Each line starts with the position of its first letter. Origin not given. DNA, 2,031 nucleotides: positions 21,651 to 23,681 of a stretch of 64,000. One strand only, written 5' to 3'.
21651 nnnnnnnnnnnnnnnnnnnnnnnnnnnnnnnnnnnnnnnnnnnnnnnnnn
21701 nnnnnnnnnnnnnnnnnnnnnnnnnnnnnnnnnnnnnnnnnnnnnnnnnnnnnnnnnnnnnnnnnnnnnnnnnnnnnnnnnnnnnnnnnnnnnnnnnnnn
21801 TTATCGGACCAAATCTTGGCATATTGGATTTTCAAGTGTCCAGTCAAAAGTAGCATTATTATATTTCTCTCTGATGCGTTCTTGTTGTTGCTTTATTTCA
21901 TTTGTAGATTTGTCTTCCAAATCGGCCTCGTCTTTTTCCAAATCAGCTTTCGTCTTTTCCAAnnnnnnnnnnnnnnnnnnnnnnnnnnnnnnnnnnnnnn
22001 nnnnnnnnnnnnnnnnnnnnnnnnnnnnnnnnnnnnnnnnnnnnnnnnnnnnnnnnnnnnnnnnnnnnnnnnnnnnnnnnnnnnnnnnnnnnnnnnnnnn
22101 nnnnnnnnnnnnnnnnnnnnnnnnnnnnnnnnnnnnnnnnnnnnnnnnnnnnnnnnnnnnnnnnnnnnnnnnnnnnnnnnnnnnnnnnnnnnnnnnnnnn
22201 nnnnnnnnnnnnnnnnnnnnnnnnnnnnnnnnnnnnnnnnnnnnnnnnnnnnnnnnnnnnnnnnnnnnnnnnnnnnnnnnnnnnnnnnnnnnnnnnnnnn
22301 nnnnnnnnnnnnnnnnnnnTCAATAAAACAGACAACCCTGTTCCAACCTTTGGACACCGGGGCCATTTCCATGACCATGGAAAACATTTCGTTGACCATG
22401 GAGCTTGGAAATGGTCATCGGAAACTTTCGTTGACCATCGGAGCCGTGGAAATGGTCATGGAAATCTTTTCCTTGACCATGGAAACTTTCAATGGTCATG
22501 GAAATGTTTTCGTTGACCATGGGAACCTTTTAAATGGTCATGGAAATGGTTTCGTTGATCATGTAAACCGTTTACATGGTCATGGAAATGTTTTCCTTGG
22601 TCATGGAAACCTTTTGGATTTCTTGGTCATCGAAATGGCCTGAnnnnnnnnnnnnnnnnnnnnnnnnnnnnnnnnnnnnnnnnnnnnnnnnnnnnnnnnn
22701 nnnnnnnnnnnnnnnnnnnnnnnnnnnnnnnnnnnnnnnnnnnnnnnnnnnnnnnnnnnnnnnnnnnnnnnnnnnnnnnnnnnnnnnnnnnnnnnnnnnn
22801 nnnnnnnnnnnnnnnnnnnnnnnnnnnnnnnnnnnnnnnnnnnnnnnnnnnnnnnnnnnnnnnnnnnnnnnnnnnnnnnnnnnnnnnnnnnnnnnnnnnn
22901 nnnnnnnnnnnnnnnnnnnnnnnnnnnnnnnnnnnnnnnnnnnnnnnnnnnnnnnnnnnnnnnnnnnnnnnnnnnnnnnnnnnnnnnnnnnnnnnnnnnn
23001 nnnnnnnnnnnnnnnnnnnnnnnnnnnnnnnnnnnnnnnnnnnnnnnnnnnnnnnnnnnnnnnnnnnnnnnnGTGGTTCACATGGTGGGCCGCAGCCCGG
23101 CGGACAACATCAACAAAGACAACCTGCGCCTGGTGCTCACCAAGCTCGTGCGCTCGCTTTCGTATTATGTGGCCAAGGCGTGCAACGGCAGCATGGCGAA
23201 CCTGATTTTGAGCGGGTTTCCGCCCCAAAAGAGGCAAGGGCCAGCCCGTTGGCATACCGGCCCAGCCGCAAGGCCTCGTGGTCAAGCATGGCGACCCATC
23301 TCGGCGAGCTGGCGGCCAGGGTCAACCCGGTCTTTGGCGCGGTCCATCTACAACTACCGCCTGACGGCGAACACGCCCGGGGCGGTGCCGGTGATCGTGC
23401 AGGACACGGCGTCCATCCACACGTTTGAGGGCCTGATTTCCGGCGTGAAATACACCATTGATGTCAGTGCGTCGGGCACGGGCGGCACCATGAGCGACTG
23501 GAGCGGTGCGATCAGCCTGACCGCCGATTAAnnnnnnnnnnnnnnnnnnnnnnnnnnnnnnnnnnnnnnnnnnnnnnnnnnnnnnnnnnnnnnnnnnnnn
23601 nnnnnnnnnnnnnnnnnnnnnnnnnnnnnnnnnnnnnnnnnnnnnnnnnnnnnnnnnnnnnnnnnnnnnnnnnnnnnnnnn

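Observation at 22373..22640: Thirteen tandem 21-bp iteron-like units with alternating half-site orientation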

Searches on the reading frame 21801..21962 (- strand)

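Call 7: search_protein_families(library=pfam, proteins=[window:21801-21962:-], max_evalue=1)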
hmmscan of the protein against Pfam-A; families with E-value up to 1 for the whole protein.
window:21801-21962:- (53 aa): 1 family
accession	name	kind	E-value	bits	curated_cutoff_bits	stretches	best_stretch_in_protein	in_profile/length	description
PF02234.24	CDI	-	0.012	16.1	25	1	11-44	7-37/49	Cyclin-dependent kinase inhibitor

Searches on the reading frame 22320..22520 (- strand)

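Call 7: search_protein_families(library=pfam, proteins=[window:22320-22520:-], max_evalue=1)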
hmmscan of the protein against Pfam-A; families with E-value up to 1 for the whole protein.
window:22320-22520:- (66 aa): 1 family
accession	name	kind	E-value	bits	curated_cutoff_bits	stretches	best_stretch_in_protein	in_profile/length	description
PF25436.1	BSD2_CRD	-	0.091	13.4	27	1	7-55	13-58/69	BSD2 cysteine rich domain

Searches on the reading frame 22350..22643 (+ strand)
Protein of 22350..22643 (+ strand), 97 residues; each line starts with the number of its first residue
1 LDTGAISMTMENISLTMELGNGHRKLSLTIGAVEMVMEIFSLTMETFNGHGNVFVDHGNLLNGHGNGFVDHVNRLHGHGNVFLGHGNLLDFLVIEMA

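Call 7: search_protein_families(library=pfam, proteins=[window:22350-22643:+], max_evalue=1)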
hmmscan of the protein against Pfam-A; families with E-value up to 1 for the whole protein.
window:22350-22643:+ (97 aa): 1 family
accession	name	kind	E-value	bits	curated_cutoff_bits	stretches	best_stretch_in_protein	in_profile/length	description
PF04863.19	EGF_alliinase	-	0.74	10.7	25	0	48-57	19-28/55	Alliinase EGF-like domain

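Call 17: find_encoding_contigs(protein=window:22350-22643:+, flank=10000, max_places=10)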
Protein window:22350-22643:+ (97 aa): no gene with exactly this product is on record in the collection.
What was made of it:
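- There is no Pfam match (call 7), and the exact ORF is not on record (call 17).
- Tried and rejected: Exact look-up of the 97-aa ORF: not on record (call 17).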

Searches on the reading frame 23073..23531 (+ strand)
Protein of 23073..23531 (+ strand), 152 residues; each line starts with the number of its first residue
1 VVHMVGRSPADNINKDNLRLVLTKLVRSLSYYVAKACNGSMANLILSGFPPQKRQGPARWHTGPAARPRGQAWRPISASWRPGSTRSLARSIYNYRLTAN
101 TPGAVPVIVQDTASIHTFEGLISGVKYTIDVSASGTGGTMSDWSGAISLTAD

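Call 7: search_protein_families(library=pfam, proteins=[window:23073-23531:+], max_evalue=1)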
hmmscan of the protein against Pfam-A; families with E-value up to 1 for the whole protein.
window:23073-23531:+ (152 aa): 1 family
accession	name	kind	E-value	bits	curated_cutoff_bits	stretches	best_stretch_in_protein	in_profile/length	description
PF00041.27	fn3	-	0.00014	22.5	25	1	76-146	16-80/84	Fibronectin type III domain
